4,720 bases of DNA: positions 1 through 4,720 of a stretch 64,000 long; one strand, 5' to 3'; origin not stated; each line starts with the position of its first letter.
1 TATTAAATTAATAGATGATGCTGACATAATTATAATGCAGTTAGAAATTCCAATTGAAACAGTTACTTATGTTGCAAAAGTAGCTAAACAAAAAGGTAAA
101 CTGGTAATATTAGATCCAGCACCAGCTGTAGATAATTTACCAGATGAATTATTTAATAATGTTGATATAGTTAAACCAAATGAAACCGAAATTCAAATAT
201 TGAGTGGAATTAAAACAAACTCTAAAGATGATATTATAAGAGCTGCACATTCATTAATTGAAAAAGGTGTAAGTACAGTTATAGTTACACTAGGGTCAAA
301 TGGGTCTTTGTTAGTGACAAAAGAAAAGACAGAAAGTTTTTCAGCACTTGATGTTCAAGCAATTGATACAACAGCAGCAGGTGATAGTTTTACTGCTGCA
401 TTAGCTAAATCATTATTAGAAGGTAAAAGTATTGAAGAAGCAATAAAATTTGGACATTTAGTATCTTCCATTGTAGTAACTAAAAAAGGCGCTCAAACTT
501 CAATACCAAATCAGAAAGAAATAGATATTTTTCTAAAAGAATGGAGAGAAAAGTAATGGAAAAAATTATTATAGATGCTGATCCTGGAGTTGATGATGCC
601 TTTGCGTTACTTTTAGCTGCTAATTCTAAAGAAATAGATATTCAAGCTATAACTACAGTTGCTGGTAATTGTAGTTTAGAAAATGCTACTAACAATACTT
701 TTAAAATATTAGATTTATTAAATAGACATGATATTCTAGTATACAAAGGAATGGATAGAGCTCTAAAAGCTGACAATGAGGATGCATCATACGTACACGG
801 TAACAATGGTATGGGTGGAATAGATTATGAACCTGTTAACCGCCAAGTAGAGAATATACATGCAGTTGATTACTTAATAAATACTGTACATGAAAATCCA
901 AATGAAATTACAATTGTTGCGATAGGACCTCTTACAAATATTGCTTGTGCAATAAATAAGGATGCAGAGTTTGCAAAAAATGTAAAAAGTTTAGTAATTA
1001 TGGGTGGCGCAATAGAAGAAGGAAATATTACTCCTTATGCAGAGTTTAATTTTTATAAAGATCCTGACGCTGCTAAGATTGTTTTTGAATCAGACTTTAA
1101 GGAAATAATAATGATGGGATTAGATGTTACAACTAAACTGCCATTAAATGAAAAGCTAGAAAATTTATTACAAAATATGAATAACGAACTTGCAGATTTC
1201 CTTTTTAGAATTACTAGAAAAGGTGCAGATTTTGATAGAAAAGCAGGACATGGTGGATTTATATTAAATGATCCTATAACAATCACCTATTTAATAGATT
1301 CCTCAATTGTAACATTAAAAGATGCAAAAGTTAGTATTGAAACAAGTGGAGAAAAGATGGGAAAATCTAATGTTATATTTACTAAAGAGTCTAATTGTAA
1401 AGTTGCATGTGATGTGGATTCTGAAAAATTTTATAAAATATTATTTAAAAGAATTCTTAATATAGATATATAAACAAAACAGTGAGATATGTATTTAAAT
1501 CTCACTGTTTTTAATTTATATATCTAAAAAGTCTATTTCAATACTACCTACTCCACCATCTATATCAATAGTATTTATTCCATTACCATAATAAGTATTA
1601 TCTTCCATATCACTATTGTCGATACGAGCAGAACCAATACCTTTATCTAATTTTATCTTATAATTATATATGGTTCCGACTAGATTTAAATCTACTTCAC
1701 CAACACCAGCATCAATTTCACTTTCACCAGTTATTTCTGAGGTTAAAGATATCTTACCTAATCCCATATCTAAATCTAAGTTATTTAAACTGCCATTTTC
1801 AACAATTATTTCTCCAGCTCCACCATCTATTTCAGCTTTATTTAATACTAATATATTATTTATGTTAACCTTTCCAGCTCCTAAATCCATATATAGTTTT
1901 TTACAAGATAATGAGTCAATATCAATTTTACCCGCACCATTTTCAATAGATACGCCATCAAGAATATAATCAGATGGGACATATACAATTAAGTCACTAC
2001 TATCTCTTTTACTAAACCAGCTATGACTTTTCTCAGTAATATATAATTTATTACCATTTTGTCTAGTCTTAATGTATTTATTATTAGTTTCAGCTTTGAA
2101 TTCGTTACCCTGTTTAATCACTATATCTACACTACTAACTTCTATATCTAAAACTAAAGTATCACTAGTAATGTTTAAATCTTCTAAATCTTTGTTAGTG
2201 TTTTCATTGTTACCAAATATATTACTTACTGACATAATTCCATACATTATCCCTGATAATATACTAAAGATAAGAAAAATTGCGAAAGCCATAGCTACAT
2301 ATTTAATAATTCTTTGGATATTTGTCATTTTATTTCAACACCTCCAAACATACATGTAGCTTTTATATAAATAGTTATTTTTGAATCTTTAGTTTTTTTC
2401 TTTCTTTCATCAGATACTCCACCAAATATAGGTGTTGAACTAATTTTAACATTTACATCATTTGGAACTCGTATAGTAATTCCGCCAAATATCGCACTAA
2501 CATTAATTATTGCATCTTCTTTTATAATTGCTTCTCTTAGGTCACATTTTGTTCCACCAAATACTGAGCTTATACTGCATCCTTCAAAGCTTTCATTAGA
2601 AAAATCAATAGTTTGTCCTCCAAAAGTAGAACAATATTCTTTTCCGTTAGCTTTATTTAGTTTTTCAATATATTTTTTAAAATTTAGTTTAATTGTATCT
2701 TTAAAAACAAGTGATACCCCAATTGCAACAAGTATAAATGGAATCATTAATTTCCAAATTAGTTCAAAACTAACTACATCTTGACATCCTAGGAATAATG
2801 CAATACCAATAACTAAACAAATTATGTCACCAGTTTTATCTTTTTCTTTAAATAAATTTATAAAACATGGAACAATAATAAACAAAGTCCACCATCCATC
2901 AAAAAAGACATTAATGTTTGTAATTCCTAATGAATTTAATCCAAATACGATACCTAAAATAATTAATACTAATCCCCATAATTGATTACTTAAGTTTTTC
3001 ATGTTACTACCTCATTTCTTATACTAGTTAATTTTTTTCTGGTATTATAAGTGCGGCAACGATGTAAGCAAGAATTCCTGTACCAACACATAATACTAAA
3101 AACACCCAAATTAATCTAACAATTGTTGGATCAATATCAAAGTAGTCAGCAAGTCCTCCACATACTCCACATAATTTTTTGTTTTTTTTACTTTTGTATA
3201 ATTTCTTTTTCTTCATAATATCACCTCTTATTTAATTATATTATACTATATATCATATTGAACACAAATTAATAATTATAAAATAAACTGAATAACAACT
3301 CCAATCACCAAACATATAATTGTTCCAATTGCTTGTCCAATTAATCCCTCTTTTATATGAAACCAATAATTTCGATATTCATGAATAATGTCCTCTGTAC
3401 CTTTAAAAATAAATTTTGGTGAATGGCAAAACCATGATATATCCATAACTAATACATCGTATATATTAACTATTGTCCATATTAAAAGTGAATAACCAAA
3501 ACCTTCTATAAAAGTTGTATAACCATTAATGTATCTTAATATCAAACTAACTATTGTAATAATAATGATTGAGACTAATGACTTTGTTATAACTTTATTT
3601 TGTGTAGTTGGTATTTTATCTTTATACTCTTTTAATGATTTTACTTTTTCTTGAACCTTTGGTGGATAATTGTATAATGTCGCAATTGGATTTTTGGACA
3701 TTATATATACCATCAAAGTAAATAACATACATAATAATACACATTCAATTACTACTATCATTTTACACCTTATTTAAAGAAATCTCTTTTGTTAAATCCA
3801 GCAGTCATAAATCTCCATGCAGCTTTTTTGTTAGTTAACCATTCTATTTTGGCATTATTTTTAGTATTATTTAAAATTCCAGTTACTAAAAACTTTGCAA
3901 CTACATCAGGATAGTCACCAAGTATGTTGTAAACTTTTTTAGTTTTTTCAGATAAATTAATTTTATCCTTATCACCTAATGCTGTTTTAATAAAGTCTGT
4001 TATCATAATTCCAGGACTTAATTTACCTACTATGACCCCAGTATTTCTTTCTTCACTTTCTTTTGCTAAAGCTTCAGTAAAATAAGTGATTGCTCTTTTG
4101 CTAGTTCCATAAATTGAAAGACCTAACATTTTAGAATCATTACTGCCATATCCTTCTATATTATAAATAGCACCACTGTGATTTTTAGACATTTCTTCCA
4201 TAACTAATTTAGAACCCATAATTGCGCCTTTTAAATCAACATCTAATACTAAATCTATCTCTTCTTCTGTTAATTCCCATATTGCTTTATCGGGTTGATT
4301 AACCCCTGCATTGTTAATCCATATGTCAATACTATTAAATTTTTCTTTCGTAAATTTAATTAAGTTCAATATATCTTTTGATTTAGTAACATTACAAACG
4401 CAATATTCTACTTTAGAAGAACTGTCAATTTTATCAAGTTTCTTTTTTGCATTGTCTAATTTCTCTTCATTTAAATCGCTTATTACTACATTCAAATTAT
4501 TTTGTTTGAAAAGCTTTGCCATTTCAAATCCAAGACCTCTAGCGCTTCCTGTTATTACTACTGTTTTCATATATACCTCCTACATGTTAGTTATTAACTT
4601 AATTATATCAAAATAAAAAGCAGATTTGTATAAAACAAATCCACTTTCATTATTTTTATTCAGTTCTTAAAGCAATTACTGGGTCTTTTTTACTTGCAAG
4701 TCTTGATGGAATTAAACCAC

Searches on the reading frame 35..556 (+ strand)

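Call 74: search_protein_families(library=pfam, proteins=[window:35-556:+], max_evalue=0.0001)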
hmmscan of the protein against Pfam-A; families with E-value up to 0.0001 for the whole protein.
window:35-556:+ (173 aa): 3 families
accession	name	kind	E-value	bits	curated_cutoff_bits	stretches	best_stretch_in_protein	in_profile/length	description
PF00294.29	PfkB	-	1.4e-45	156.3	25.8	1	2-159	140-301/302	pfkB family carbohydrate kinase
PF08543.17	Phos_pyr_kin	-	6.6e-15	55.6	27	1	30-140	107-224/246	Phosphomethylpyrimidine kinase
PF25270.1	Khk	-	9.4e-05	22.2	35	1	45-168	243-363/365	Prokaryotic ketohexokinase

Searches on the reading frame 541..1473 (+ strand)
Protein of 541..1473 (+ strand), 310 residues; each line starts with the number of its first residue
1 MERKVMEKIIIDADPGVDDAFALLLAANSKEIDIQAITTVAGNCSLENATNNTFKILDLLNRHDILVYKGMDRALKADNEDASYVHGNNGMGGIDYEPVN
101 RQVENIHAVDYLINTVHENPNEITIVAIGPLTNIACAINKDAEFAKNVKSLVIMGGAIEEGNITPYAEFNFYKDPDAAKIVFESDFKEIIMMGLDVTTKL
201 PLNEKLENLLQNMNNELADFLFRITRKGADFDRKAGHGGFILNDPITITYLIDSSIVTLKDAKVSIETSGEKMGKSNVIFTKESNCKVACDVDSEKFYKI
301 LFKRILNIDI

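Call 74: search_protein_families(library=pfam, proteins=[window:541-1473:+], max_evalue=0.0001)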
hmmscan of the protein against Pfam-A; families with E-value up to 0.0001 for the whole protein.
window:541-1473:+ (310 aa): 1 family
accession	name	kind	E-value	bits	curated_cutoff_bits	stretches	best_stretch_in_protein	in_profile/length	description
PF01156.24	IU_nuc_hydro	-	5.2e-89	299.3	34.2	1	9-299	1-297/297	Inosine-uridine preferring nucleoside hydrolase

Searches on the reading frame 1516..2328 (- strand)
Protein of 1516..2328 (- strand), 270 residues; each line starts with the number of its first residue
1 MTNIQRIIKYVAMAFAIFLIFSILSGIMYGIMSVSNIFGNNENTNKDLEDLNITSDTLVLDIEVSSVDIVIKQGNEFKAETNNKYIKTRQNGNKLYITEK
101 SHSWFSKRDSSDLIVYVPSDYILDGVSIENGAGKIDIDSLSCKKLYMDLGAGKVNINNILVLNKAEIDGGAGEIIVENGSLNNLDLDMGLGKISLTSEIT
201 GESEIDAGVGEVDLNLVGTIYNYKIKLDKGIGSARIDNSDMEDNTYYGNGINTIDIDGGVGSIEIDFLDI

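Call 74: search_protein_families(library=pfam, proteins=[window:1516-2328:-], max_evalue=0.0001)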
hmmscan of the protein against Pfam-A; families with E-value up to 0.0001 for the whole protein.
window:1516-2328:- (270 aa): 1 family
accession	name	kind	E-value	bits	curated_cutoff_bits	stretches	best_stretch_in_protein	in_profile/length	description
PF13349.12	DUF4097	-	1.2e-16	61.3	22.9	1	60-229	4-184/247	Toastrack DUF4097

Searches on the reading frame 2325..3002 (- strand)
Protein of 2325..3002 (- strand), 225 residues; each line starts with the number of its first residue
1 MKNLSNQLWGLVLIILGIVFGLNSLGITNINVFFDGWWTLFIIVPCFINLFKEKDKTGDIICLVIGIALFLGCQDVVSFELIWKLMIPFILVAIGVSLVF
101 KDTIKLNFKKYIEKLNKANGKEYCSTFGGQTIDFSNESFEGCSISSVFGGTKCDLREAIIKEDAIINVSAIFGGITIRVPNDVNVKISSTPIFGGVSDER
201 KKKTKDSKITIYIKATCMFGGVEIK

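Call 74: search_protein_families(library=pfam, proteins=[window:2325-3002:-], max_evalue=0.0001)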
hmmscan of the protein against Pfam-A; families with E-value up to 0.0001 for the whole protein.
window:2325-3002:- (225 aa): 3 families
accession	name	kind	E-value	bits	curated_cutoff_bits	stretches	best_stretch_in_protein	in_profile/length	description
PF22570.1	LiaF-TM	-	4.1e-16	60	27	1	8-102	1-94/98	LiaF transmembrane domain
PF09922.15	LiaF-like_C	-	3.6e-13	49.8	29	1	127-211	2-89/114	Cell wall-active antibiotics response LiaF, C-terminal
PF18917.5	LiaI-LiaF-like_TM1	-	6.9e-07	29.7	27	0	8-46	2-38/42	LiaI-LiaF-like transmembrane region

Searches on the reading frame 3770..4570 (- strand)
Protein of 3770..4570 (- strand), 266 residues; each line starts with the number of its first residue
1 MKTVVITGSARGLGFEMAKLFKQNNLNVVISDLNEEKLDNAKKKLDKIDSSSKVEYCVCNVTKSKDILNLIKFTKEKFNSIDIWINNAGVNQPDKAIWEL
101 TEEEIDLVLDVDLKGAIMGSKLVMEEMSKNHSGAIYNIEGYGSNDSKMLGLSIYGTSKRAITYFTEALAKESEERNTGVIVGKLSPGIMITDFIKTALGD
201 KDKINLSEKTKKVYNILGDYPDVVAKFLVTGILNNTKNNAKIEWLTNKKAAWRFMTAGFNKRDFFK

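Call 74: search_protein_families(library=pfam, proteins=[window:3770-4570:-], max_evalue=0.0001)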
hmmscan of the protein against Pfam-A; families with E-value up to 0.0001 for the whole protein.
window:3770-4570:- (266 aa): 4 families
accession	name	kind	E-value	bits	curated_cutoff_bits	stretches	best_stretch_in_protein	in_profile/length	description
PF00106.31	adh_short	-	2.8e-40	138.3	26.6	1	2-196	1-189/195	short chain dehydrogenase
PF13561.12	adh_short_C2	-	4.1e-30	105.5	27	1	8-209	1-196/236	Enoyl-(Acyl carrier protein) reductase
PF08659.16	KR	-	3.2e-07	30.9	22.6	1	3-117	2-117/180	KR domain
PF23441.1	SDR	-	7.1e-07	29.3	27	1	3-229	9-237/258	SDR-like rossmann domain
